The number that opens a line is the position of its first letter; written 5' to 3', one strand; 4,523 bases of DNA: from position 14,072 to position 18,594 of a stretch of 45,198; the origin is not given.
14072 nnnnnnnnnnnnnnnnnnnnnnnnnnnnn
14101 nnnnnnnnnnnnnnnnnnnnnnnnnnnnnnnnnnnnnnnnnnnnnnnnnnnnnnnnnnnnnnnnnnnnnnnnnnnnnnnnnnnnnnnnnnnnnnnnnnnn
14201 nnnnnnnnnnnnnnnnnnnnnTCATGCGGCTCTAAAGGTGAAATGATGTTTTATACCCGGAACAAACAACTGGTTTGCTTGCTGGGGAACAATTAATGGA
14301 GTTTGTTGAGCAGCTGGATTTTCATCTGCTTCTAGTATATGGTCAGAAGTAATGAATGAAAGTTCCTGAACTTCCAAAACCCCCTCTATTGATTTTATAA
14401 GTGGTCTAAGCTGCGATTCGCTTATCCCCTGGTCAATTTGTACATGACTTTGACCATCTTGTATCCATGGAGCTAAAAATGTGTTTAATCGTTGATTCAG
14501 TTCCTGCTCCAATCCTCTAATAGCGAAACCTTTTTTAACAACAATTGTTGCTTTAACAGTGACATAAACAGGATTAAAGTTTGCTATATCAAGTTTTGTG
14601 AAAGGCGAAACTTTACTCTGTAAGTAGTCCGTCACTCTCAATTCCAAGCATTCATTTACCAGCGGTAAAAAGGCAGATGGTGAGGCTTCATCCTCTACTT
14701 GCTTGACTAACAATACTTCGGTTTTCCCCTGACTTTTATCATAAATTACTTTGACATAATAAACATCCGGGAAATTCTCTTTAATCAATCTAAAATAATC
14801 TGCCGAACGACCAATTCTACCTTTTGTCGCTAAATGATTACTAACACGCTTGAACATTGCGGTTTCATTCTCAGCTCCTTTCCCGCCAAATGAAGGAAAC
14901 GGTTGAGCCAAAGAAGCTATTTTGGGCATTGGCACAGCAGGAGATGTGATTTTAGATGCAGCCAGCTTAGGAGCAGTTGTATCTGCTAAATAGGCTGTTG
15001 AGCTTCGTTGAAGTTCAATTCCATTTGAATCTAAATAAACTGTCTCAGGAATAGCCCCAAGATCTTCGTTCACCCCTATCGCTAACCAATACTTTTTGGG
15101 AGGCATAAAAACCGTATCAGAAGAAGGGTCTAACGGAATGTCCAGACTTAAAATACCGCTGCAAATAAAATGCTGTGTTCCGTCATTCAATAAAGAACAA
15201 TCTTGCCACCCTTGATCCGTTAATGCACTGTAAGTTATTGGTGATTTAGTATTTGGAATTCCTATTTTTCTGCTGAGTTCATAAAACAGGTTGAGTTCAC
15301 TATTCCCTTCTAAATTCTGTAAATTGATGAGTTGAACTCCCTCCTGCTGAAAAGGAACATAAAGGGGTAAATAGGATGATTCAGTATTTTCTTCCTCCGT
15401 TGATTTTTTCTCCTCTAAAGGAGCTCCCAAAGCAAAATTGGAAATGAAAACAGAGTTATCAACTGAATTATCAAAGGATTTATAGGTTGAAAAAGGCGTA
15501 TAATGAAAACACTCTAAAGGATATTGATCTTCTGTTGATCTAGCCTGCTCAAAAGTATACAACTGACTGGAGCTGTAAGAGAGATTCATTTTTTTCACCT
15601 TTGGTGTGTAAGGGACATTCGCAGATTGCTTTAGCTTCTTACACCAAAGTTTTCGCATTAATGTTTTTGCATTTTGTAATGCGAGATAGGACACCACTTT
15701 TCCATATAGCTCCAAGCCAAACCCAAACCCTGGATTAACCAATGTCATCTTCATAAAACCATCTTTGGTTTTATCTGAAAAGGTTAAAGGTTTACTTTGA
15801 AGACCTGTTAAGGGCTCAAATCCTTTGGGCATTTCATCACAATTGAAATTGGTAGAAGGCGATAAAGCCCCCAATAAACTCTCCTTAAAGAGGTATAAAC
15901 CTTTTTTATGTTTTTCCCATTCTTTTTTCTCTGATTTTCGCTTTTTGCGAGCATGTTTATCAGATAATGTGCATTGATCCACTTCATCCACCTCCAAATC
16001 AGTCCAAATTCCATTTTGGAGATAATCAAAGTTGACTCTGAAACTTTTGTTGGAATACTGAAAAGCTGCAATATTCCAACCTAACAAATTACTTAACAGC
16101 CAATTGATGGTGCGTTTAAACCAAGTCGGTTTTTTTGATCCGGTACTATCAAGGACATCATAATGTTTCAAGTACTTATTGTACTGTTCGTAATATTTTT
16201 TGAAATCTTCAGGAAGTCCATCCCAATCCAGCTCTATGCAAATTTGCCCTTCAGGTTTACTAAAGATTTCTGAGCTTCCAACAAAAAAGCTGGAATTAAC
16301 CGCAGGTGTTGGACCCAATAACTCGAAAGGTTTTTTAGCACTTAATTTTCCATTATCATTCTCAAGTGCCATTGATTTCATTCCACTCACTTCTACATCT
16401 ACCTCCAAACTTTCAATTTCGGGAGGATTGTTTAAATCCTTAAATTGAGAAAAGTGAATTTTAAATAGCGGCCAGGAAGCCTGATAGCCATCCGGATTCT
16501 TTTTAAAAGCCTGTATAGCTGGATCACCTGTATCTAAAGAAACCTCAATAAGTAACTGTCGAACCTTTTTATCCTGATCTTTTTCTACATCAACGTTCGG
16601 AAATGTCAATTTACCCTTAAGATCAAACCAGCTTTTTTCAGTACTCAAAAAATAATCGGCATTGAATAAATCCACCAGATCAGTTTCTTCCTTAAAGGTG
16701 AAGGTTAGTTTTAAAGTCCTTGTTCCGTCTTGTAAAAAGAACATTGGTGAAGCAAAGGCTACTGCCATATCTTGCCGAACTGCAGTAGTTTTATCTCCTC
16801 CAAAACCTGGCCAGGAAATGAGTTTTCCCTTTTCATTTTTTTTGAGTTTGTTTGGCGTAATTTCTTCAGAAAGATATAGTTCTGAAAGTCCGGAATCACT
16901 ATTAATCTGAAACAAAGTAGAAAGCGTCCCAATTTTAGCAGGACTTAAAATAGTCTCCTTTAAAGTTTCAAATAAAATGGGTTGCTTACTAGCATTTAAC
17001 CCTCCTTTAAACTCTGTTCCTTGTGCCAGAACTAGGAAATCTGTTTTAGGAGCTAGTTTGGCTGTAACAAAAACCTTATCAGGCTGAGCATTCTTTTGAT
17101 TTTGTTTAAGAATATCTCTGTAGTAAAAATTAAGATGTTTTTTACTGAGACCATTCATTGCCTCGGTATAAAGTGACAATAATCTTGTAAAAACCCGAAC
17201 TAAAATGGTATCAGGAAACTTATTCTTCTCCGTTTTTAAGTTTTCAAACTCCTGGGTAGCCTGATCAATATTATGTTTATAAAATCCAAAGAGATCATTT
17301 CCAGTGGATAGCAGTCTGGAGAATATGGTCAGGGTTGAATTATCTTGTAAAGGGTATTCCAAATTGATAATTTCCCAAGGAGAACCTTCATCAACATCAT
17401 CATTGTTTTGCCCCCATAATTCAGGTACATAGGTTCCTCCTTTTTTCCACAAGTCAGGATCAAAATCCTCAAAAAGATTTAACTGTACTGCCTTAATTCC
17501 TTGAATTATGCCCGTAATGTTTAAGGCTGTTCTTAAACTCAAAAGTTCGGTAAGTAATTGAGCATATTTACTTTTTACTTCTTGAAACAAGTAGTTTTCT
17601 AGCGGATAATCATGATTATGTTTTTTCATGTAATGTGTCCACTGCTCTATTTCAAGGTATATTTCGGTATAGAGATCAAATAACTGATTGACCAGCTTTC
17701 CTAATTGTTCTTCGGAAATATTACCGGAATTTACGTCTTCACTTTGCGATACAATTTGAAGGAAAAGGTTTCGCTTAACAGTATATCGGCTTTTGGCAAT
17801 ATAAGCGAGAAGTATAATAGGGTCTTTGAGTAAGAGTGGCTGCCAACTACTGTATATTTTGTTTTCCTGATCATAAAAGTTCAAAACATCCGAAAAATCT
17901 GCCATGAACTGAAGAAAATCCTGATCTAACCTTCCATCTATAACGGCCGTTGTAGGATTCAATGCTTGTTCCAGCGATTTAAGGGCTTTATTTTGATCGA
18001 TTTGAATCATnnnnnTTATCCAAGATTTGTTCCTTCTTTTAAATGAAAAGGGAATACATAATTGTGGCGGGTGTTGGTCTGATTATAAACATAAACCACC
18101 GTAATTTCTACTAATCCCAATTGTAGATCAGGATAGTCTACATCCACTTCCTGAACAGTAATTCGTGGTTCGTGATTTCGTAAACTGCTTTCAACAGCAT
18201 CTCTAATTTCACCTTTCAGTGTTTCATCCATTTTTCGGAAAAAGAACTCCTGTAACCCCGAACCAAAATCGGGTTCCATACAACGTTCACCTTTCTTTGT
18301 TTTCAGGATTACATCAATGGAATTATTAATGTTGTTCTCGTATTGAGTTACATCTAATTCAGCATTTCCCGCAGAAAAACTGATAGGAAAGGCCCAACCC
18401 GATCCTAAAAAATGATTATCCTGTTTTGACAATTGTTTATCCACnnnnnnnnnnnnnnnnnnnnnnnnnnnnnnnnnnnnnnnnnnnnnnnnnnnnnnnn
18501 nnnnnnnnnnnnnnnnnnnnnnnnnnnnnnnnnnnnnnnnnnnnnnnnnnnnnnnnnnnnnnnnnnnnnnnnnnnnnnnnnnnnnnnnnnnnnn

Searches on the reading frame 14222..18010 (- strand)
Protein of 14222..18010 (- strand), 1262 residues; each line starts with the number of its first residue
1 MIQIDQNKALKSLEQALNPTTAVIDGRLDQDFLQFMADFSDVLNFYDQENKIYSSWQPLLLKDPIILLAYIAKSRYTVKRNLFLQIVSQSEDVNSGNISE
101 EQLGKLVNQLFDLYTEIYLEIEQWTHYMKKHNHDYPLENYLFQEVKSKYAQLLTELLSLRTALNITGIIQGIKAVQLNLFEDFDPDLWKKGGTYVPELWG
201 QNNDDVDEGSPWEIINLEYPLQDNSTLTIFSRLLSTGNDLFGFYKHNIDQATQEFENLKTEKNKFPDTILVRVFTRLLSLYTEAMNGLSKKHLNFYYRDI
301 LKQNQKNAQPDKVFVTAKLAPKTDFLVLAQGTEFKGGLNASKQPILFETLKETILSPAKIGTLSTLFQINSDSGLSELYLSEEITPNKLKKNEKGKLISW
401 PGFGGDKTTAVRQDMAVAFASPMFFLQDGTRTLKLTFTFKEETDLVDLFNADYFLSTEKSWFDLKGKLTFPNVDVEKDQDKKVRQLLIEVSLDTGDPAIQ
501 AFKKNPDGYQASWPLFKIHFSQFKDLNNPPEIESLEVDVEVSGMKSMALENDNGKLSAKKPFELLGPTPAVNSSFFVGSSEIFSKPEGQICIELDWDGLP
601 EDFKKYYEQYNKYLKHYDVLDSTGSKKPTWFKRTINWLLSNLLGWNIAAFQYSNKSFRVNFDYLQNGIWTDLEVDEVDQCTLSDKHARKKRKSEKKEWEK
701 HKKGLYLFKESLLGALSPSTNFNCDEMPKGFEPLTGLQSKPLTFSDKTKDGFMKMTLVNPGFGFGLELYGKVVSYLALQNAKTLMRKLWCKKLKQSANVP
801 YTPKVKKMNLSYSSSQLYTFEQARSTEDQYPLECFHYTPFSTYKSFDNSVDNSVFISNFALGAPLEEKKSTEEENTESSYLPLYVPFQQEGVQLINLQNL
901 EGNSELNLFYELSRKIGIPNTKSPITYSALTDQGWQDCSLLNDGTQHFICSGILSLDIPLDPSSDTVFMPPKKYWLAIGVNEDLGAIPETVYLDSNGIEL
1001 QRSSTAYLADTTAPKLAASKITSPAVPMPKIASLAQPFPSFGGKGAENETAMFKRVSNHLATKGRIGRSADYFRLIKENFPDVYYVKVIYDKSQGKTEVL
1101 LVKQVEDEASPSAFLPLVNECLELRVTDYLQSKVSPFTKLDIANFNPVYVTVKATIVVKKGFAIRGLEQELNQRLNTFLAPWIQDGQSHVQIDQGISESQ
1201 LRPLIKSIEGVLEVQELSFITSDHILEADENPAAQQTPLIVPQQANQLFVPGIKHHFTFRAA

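Call 6: search_protein_families(library=pfam, proteins=[window:14222-18010:-], max_evalue=0.01)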
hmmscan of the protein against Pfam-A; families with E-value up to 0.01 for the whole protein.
window:14222-18010:- (1262 aa): 1 family
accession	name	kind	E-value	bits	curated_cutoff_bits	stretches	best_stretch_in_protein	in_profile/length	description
PF04865.19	Baseplate_J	-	8e-05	22.5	21.1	1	1033-1180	99-238/255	Baseplate J-like protein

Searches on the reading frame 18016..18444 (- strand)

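Call 6: search_protein_families(library=pfam, proteins=[window:18016-18444:-], max_evalue=0.01)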
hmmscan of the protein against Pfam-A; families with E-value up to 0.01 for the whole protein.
window:18016-18444:- (142 aa): 1 family
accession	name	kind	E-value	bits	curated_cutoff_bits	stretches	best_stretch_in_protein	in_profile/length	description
PF04965.19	GPW_gp25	-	5.6e-19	68.2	27.2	1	34-124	2-95/96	Baseplate wedge protein gp25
